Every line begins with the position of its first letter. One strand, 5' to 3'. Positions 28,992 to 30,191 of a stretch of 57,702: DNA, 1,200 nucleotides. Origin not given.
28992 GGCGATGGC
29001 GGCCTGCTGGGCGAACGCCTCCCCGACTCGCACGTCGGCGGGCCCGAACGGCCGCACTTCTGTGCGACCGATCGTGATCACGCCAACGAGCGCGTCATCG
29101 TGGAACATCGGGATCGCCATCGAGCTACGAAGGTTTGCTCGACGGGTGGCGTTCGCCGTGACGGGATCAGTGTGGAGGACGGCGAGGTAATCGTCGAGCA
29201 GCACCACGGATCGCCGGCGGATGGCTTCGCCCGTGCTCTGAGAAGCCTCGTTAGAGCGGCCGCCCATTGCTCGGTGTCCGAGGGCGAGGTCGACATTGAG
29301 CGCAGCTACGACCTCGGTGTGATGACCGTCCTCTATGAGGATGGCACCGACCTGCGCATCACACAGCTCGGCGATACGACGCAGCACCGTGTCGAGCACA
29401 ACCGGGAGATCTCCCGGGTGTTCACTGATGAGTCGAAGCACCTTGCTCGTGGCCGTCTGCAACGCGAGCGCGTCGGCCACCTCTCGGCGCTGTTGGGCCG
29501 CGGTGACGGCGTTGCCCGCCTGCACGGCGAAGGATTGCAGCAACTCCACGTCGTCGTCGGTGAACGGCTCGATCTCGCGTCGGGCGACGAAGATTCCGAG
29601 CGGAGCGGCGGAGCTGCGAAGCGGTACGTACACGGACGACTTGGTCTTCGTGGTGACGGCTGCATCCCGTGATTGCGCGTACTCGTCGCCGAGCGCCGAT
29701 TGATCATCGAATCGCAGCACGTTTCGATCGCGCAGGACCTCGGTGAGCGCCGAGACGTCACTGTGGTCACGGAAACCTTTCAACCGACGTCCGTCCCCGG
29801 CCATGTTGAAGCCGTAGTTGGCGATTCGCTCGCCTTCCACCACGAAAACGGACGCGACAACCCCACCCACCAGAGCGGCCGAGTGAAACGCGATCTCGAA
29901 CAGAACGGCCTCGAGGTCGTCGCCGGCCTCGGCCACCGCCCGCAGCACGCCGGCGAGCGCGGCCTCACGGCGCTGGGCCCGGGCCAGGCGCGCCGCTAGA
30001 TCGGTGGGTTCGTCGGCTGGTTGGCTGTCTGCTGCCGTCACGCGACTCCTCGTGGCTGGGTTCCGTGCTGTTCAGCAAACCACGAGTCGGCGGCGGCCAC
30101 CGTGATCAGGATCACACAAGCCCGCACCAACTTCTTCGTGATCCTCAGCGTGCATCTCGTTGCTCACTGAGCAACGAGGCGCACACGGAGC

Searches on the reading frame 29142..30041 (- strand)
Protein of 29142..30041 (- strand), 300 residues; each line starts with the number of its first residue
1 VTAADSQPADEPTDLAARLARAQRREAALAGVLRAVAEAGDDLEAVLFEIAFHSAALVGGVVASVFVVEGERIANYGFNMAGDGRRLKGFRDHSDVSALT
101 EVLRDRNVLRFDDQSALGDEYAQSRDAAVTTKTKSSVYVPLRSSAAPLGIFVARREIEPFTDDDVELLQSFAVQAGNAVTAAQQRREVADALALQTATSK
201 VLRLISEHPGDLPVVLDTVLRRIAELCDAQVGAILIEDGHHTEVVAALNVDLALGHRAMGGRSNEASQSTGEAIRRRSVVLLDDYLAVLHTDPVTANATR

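Call 20: find_related_loci(query=window:29142-30041:-, collection=genome_contigs, flank=3000)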
Query window:29142-30041:- (300 aa) in genome_contigs; peptide patterns used: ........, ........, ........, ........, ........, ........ (x = any residue, [..] = any of these).
185 stretches matched a pattern; 7 encode a relative of the query (tblastn E <= 1e-3); 6 distinct loci.
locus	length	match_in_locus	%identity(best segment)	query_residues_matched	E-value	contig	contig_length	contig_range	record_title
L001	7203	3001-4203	93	1-300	3e-172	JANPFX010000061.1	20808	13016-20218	MAG: Acidimicrobiia bacterium isolate VAR_69_metabat_87 VAR_69_k141_580753, whole genome shotgun sequence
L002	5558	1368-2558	84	1-234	2e-115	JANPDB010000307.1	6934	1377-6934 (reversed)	MAG: Acidimicrobiia bacterium isolate VAR_78_metabat_424_sub VAR_78_k141_1696886, whole genome shotgun sequence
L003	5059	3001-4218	67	1-284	2e-99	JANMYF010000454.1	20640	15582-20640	MAG: Acidimicrobiia bacterium isolate OTE_8_metabat_427 OTE_8_k141_708668, whole genome shotgun sequence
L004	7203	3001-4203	94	1-300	3e-172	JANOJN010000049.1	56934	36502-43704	MAG: Acidimicrobiia bacterium isolate VAR_48_metabat_226 VAR_48_k141_1313743, whole genome shotgun sequence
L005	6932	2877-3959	51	32-246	2e-50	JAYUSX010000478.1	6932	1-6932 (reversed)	MAG: Actinomycetota bacterium isolate GL119_DN_concoct_136 GL119_DN_concoct_136_477, whole genome shotgun sequence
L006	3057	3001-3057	89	1-19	2e-5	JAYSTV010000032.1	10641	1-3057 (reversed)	MAG: Acidimicrobiia bacterium isolate GFS_12523 GFS_12523_31, whole genome shotgun sequence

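Call 28: find_homologous_proteins(query=window:29142-30041:-, max_evalue=1e-10)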
Query window:29142-30041:- (300 aa): 15 proteins with E <= 1e-10 among 8000 candidates.
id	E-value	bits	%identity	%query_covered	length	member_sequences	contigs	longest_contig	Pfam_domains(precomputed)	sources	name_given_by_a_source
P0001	6.4e-122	424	73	100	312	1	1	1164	PF13185.13,PF01590.33,PF13492.13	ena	-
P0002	6.2e-73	264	51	92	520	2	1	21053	PF13185.13,PF01590.33,PF13492.13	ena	-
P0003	3.8e-65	238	51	79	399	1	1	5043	PF13185.13,PF01590.33,PF13492.13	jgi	-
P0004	3.3e-59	219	45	88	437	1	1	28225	PF13185.13,PF01590.33,PF13492.13,PF11849.15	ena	-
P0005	8.8e-58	214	47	94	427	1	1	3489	PF13185.13,PF01590.33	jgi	jgi:GAF domain-containing protein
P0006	9.3e-56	207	64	47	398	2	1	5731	PF13185.13,PF01590.33,PF13492.13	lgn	-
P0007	1.7e-52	197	51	78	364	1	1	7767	PF13185.13,PF01590.33,PF13492.13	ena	-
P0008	1.3e-48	184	52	52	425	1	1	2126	PF13185.13,PF01590.33,PF13492.13,PF11849.15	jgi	jgi:GAF domain-containing protein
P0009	1.6e-45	174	51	41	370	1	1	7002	PF13185.13,PF01590.33,PF13492.13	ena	-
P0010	7.7e-43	165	53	64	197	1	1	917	PF13185.13,PF01590.33,PF13492.13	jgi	jgi:GAF domain-containing protein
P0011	1.3e-42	164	47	62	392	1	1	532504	PF13185.13,PF01590.33,PF13492.13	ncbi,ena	-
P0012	2.5e-37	147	46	64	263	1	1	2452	PF13185.13,PF01590.33,PF13492.13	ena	-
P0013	8.9e-34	135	38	40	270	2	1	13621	PF13185.13,PF01590.33,PF13492.13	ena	-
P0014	3.0e-31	127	48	54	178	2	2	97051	PF13185.13,PF01590.33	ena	-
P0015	1.5e-29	121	37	50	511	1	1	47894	PF13185.13,PF01590.33,PF13492.13,PF11849.15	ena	-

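Call 29: find_encoding_contigs(protein=P0001, flank=2000, max_places=3)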
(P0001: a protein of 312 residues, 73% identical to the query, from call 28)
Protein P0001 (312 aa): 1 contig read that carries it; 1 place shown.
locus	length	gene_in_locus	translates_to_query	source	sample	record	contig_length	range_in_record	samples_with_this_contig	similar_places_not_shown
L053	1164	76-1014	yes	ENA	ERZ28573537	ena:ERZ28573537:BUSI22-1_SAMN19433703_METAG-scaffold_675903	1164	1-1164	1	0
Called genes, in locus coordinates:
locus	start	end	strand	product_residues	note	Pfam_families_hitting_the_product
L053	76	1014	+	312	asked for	PF01590:GAF, PF13185:GAF_2, PF13492:GAF_3 (faint)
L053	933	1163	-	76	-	?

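Call 30: find_encoding_contigs(protein=P0002, flank=6000, max_places=3)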
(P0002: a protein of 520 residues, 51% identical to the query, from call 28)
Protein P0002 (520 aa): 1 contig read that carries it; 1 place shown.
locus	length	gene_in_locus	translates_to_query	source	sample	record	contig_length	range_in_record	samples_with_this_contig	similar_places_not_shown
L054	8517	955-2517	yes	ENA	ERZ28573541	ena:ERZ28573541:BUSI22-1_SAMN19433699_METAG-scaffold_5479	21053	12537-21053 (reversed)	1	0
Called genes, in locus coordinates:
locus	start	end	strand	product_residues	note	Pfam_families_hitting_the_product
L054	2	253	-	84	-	?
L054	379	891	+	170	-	-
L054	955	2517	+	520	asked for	PF01590:GAF, PF13185:GAF_2, PF13492:GAF_3 (faint), PF01590:GAF, PF13185:GAF_2, PF01590:GAF, PF13185:GAF_2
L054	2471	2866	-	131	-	PF00211:Guanylate_cyc (weak)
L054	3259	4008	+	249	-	PF05721:PhyH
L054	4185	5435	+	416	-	PF02417:Chromate_transp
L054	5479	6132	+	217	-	PF00583:Acetyltransf_1 (faint)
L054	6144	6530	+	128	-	-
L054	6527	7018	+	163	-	PF08327:AHSA1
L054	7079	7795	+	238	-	PF00881:Nitroreductase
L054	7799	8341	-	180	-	PF00440:TetR_N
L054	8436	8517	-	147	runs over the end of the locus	PF00582:Usp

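Call 31: find_encoding_contigs(protein=P0004, flank=6000, max_places=3)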
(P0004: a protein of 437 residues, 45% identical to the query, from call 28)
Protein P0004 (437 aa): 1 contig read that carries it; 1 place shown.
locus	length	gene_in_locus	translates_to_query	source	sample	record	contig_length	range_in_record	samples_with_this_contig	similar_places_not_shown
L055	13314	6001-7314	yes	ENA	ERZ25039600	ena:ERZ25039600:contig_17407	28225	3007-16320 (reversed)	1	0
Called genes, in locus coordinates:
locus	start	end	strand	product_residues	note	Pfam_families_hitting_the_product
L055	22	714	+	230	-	PF13521:AAA_28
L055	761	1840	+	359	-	PF00122:E1-E2_ATPase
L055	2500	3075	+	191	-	PF01814:Hemerythrin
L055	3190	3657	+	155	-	-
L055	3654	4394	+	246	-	PF02958:EcKL, PF01636:APH, PF07914:DUF1679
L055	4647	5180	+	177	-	PF25270:Khk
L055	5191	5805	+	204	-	PF25270:Khk, PF00294:PfkB (weak)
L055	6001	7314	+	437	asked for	PF13185:GAF_2, PF01590:GAF, PF13492:GAF_3 (weak), PF11849:DUF3369 (faint), PF01590:GAF, PF13185:GAF_2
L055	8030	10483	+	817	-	PF11849:DUF3369 (faint), PF13492:GAF_3 (faint), PF01590:GAF, PF13185:GAF_2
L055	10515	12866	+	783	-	PF01590:GAF, PF13185:GAF_2, PF01590:GAF, PF13185:GAF_2, PF01590:GAF, PF13185:GAF_2, PF01590:GAF, PF00512:HisKA, +7 more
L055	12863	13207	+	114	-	PF02518:HATPase_c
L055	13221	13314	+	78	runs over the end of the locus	PF02604:PhdYeFM_antitox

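Call 32: find_encoding_contigs(protein=P0005, flank=3000, max_places=3)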
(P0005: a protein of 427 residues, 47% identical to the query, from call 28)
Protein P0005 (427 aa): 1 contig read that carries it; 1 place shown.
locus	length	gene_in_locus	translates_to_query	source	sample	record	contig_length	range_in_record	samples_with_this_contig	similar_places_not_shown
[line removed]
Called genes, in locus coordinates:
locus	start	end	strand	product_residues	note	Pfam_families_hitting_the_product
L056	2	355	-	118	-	?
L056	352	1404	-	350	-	PF01636:APH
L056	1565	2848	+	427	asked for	PF01590:GAF, PF13185:GAF_2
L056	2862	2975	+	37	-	-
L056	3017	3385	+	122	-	PF00072:Response_reg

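Call 58: find_encoding_contigs(protein=P0006, flank=3000, max_places=3)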
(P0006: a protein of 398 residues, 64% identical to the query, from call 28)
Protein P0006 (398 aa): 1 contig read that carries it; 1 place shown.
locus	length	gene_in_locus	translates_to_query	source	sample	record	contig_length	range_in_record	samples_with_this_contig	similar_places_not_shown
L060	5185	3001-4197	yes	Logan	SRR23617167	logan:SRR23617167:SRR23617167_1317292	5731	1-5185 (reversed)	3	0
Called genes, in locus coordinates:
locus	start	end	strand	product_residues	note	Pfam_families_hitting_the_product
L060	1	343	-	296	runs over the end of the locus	?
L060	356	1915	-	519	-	PF01039:Carboxyl_trans, PF03255:ACCA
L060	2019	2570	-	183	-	-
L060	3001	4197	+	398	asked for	PF01590:GAF, PF13185:GAF_2, PF13492:GAF_3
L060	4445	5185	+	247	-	?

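Call 59: find_encoding_contigs(protein=P0003, flank=3000, max_places=3)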
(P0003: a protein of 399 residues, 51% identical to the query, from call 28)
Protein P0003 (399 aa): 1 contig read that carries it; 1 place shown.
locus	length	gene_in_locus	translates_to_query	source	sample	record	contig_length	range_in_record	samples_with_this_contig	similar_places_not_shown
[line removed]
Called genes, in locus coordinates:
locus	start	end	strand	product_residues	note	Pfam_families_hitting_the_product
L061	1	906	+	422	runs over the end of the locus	PF00067:p450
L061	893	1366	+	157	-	-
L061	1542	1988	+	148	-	PF14081:DUF4262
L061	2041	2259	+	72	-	PF02604:PhdYeFM_antitox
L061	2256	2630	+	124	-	PF01850:PIN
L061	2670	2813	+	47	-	-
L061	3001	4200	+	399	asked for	PF01590:GAF, PF13185:GAF_2, PF13492:GAF_3 (faint), PF13185:GAF_2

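Call 62: find_encoding_contigs(protein=P0011, flank=10000, max_places=2)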
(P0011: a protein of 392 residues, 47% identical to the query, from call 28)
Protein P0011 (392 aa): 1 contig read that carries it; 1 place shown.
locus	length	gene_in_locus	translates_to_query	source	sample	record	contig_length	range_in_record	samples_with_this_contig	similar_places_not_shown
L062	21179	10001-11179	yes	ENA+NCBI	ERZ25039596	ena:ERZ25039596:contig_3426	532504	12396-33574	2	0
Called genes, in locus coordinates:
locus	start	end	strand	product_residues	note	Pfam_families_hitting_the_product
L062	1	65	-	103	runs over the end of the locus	-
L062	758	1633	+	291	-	-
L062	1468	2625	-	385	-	PF12770:CHAT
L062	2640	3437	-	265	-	PF00656:Peptidase_C14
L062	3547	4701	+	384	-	PF01048:PNP_UDP_1 (weak)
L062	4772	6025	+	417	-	PF12770:CHAT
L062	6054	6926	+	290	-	PF00480:ROK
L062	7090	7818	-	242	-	PF02585:PIG-L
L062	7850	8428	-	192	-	-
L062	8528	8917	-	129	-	-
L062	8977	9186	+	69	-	-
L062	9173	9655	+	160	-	-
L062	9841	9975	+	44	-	-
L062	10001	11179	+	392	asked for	PF01590:GAF, PF13185:GAF_2 (weak), PF01590:GAF, PF13185:GAF_2, PF13492:GAF_3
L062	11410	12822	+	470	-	PF01590:GAF, PF13185:GAF_2, PF13492:GAF_3, PF01590:GAF, PF13185:GAF_2, PF13492:GAF_3 (weak)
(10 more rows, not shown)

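Call 63: find_encoding_contigs(protein=P0014, flank=10000, max_places=2)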
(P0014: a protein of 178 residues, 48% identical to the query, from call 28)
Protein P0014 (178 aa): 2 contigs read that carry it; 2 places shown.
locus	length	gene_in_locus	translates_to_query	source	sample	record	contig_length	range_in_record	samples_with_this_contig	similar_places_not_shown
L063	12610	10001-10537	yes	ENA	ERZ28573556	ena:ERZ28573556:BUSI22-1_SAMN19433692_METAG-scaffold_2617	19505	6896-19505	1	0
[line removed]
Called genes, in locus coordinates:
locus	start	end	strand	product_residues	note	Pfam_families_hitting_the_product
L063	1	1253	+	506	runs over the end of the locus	PF00941:FAD_binding_5, PF03450:CO_deh_flav_C, PF00111:Fer2 (weak), PF01799:Fer2_2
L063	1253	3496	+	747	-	PF01315:Ald_Xan_dh_C, PF02738:MoCoBD_1, PF20256:MoCoBD_2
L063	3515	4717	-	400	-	PF05977:MFS_3, PF07690:MFS_1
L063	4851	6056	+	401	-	PF01266:DAO, PF07992:Pyr_redox_2 (faint), PF13450:NAD_binding_8 (weak)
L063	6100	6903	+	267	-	PF02735:Ku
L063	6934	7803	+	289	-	PF21686:LigD_Prim-Pol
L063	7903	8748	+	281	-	PF00106:adh_short, PF08659:KR (weak), PF13561:adh_short_C2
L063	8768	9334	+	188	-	PF13577:SnoaL_4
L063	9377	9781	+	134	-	PF04828:GFA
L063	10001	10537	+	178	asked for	PF01590:GAF, PF13185:GAF_2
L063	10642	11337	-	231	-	-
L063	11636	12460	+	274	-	PF00211:Guanylate_cyc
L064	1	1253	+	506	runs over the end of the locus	PF00941:FAD_binding_5, PF03450:CO_deh_flav_C, PF00111:Fer2 (weak), PF01799:Fer2_2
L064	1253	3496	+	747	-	PF01315:Ald_Xan_dh_C, PF02738:MoCoBD_1, PF20256:MoCoBD_2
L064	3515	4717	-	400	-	PF05977:MFS_3, PF07690:MFS_1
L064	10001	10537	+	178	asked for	PF01590:GAF, PF13185:GAF_2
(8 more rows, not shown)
